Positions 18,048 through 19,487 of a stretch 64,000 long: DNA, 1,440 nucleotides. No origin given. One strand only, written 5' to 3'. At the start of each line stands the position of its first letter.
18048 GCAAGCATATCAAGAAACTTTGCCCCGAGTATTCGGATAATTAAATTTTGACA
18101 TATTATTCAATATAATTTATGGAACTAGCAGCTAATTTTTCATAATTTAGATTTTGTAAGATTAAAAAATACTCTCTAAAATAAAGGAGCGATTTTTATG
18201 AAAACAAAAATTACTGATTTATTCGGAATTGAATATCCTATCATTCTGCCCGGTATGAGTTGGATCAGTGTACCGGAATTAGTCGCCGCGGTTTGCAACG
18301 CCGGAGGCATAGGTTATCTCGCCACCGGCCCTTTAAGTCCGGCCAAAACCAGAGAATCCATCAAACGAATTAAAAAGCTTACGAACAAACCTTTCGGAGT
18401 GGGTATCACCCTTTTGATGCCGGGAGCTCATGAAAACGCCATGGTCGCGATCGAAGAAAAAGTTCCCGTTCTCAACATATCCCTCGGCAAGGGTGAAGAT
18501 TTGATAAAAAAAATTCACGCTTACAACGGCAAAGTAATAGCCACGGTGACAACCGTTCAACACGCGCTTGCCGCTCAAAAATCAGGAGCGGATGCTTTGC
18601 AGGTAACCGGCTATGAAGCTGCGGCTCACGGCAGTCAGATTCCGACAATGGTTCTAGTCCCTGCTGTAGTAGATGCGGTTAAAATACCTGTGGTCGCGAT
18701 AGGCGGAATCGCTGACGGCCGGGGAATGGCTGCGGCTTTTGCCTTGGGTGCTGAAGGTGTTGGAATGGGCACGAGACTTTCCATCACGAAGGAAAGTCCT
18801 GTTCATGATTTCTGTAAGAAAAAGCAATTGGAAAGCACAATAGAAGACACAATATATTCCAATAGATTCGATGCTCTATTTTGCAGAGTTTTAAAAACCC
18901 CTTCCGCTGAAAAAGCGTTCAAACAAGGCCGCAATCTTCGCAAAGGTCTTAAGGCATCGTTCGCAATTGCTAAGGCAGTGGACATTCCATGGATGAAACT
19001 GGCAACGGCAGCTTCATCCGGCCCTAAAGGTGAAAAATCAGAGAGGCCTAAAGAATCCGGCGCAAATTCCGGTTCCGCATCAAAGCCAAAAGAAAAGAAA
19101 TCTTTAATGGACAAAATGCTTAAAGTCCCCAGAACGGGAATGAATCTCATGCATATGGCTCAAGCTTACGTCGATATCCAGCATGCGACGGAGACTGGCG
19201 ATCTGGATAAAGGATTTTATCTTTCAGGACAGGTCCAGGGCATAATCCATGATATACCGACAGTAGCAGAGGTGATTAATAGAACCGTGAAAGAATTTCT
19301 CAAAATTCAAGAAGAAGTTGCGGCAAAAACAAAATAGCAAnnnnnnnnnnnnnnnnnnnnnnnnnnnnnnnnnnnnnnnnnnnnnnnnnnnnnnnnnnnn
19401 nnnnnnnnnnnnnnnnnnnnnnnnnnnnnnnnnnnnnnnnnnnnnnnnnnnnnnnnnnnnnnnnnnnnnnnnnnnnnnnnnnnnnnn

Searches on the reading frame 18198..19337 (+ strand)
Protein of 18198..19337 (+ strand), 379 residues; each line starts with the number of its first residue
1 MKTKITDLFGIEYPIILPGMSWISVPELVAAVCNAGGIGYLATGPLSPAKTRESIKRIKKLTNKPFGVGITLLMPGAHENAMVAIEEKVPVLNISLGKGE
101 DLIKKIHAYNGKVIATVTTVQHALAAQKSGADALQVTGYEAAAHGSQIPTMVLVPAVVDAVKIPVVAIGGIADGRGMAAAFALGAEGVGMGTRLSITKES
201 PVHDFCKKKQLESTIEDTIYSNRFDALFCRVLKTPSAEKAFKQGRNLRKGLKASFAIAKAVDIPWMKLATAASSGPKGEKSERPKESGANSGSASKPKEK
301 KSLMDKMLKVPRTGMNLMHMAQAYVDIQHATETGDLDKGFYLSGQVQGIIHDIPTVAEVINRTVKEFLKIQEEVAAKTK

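Call 54: search_protein_families(library=pfam, proteins=[window:18198-19337:+], max_evalue=0.01)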
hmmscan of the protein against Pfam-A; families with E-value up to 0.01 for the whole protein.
window:18198-19337:+ (379 aa): 7 families
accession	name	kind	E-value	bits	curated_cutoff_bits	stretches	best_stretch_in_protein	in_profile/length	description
PF03060.21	NMO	-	4.2e-59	201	28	1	3-365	2-330/331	Nitronate monooxygenase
PF00478.31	IMPDH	-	9.6e-10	38.4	25.6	1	2-206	24-251/345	IMP dehydrogenase / GMP reductase domain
PF01070.24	FMN_dh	-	1.3e-06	28.2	24.9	1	115-192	224-303/350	FMN-dependent dehydrogenase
PF02581.23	TMP-TENI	-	0.00013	21.8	27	1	87-190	69-176/180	Thiamine monophosphate synthase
PF04481.18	DUF561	-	0.00044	19.9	21.6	1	148-195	172-218/243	Protein of unknown function (DUF561)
PF04131.20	NanE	-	0.0011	18.7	27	1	100-195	82-177/192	Putative N-acetylmannosamine-6-phosphate epimerase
PF00977.27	His_biosynth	-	0.0022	17.9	23.6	1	118-207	30-117/228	Histidine biosynthesis protein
